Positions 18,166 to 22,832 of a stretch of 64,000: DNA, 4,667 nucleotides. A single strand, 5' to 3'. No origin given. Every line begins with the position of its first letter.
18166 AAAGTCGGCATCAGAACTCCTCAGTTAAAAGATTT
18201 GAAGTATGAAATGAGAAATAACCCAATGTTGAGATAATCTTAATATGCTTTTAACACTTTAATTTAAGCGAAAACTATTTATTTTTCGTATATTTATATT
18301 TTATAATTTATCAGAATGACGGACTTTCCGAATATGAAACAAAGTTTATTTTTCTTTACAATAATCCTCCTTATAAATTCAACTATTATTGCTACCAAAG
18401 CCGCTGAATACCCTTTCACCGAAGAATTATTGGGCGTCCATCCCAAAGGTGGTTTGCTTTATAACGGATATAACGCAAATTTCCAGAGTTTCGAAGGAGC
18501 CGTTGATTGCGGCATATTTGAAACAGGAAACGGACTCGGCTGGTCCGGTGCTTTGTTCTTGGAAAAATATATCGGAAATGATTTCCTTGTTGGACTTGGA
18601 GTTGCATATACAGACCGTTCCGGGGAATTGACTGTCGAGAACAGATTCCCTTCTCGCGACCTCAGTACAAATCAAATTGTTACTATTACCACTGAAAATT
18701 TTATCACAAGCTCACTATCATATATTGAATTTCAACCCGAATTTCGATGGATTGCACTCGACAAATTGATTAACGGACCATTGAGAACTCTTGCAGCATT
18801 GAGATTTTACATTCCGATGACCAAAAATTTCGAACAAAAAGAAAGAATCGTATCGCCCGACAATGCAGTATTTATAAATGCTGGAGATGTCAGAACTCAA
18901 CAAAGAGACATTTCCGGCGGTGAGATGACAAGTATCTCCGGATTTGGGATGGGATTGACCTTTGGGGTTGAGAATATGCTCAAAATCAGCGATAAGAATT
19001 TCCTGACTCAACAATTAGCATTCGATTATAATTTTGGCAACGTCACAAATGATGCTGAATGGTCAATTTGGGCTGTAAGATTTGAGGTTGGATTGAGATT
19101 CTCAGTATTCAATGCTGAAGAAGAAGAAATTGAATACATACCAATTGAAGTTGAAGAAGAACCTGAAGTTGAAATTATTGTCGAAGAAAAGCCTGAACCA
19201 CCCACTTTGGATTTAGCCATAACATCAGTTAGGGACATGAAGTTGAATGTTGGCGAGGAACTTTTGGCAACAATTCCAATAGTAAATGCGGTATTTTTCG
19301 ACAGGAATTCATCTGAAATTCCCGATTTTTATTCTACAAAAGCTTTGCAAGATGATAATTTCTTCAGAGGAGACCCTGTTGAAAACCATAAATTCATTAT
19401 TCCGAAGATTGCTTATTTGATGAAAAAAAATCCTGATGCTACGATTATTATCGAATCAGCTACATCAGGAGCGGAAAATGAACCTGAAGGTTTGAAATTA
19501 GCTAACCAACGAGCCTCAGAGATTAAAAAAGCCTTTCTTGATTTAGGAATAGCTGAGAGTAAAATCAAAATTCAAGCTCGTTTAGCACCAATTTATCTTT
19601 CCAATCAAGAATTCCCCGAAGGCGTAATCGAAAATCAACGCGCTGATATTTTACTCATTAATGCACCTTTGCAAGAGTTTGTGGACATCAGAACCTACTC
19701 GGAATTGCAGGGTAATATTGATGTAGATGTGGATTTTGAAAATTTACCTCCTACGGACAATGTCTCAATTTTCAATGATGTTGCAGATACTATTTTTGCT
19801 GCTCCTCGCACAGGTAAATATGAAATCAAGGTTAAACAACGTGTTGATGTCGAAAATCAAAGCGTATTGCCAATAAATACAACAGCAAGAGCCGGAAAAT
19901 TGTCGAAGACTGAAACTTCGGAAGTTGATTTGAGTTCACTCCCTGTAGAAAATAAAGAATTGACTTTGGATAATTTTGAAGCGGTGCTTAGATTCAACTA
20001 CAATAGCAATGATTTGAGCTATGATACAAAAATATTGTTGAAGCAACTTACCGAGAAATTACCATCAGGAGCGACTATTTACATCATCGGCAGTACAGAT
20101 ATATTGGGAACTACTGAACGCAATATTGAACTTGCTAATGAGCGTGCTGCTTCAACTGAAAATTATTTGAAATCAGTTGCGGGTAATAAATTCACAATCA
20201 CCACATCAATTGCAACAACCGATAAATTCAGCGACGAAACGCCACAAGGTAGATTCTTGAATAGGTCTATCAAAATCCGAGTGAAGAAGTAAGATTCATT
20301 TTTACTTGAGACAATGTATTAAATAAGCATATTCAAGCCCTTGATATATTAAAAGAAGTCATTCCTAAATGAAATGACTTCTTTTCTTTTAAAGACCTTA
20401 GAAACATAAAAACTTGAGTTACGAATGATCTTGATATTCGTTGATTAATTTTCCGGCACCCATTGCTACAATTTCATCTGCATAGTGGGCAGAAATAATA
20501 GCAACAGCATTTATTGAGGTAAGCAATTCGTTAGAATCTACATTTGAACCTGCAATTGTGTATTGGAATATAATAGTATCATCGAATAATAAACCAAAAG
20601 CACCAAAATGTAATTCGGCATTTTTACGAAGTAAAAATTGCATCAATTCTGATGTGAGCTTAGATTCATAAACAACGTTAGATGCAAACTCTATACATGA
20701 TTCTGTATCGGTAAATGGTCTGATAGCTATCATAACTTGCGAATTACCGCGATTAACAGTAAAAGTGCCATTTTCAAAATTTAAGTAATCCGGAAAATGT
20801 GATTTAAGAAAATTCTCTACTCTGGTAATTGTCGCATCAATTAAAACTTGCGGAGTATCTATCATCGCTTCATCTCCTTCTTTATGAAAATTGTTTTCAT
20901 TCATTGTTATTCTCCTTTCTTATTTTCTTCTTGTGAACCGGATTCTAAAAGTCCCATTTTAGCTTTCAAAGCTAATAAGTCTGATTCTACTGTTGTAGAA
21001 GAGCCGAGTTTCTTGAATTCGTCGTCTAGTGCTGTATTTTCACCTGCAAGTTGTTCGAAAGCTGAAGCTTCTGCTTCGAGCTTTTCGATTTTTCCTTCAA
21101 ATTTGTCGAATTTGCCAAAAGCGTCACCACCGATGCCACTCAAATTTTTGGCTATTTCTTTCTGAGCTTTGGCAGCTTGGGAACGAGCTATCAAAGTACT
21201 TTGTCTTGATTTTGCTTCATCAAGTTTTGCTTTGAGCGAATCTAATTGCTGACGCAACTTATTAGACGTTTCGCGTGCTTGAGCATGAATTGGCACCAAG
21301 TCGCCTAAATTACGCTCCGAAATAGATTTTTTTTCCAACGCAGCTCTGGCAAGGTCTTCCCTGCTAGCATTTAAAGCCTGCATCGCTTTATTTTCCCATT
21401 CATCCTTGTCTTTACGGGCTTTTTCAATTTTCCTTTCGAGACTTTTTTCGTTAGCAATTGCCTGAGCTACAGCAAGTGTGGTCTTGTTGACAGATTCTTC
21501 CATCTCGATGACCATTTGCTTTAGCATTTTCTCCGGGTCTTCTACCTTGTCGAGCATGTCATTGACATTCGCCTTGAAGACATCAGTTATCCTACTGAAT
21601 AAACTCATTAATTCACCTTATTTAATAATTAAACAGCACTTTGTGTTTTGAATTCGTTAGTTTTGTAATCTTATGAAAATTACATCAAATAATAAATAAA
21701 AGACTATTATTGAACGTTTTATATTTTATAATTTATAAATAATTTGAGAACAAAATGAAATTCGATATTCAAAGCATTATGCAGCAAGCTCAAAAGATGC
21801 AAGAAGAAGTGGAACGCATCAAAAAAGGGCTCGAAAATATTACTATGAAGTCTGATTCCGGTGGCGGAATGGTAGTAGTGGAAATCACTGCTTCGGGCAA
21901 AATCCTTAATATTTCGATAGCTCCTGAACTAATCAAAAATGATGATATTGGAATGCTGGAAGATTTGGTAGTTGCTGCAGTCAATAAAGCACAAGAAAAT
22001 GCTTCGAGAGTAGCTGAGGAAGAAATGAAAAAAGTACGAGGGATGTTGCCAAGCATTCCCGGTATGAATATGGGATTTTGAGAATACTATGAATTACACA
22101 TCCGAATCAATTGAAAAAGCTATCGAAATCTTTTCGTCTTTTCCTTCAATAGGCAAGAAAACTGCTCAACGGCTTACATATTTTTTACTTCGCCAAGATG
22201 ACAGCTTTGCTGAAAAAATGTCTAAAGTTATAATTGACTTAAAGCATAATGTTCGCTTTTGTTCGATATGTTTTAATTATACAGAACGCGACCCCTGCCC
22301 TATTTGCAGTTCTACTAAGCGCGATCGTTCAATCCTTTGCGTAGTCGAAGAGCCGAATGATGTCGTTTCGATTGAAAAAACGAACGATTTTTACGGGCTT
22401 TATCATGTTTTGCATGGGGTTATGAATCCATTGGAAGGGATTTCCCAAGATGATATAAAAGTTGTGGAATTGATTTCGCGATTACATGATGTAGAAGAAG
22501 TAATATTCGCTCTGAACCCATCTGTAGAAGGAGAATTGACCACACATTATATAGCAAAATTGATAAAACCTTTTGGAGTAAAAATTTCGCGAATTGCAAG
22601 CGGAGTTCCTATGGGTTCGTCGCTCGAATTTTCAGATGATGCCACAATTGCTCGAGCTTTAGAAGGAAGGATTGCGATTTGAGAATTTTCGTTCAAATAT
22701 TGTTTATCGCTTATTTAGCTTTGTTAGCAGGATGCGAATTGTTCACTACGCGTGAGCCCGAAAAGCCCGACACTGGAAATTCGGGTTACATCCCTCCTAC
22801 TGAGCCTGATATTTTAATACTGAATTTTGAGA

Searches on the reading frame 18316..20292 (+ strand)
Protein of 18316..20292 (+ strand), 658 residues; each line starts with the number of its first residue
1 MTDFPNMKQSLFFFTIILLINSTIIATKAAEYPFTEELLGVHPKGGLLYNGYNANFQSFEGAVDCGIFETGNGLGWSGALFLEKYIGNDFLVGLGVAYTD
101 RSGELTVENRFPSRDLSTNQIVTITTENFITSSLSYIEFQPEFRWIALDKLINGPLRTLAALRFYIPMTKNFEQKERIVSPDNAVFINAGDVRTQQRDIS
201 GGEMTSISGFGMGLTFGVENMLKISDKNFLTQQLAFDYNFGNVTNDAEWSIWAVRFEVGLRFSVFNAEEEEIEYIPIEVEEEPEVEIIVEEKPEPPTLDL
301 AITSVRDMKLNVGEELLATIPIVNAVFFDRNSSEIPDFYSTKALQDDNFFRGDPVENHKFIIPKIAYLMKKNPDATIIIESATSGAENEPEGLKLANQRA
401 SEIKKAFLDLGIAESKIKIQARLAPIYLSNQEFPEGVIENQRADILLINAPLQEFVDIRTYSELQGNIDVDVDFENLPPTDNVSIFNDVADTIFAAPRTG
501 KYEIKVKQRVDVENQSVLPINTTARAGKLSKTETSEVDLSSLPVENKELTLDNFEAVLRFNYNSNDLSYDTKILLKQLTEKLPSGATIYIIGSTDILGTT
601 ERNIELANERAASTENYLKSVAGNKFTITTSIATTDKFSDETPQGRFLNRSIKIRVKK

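Call 43: search_protein_families(library=pfam, proteins=[window:18316-20292:+], max_evalue=0.00001)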
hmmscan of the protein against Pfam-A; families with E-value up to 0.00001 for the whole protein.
window:18316-20292:+ (658 aa): 1 family
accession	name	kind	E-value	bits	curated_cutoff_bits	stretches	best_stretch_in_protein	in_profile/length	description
PF00691.25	OmpA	-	1.3e-15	58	27.2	2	560-626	2-74/98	OmpA family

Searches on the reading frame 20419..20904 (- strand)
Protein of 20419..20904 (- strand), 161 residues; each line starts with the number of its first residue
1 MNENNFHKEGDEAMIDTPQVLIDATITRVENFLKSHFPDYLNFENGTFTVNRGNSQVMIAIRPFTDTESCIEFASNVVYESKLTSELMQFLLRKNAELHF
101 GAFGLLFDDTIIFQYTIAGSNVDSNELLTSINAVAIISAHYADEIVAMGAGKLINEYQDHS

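Call 43: search_protein_families(library=pfam, proteins=[window:20419-20904:-], max_evalue=0.00001)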
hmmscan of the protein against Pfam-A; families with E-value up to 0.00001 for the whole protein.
window:20419-20904:- (161 aa): 2 families
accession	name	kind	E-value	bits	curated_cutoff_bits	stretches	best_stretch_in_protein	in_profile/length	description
PF22550.1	CesT_Tir_1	-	1.4e-09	38.5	27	1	44-148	25-128/131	CesT_Tir_1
PF22551.1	TY-Chap1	-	1.8e-06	28.1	27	1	29-152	7-127/132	T3SS (YopN, CesT) and YbjN peptide-binding chaperone 1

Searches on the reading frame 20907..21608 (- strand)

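Call 23: search_protein_families(library=pfam, proteins=[window:20907-21608:-], max_evalue=0.0001)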
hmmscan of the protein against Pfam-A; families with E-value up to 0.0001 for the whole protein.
window:20907-21608:- (233 aa): 1 family
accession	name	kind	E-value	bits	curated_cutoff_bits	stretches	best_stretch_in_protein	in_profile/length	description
PF04012.17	PspA_IM30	-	1.6e-51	175.4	33.9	1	2-217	1-217/220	PspA/IM30 family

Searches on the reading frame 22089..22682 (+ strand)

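Call 43: search_protein_families(library=pfam, proteins=[window:22089-22682:+], max_evalue=0.00001)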
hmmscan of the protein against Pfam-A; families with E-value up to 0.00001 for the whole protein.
window:22089-22682:+ (197 aa): 5 families
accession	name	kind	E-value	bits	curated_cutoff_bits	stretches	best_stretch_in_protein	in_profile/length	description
PF13662.12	Toprim_4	-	1.4e-22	80.2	25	1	82-170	2-85/85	Toprim domain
PF01751.28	Toprim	-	1.8e-12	47.7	23.1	1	83-169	2-96/96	Toprim domain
PF21176.3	RecR_HhH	-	2.9e-10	40.3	27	1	8-49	1-42/45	RecR, helix-hairpin-helix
PF02132.21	RecR_ZnF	-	3.8e-10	39.7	22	1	55-75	1-21/21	RecR, Cys4-zinc finger domain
PF21175.2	RecR_C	-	5.1e-10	39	22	1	172-194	1-23/24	RecR, C-terminal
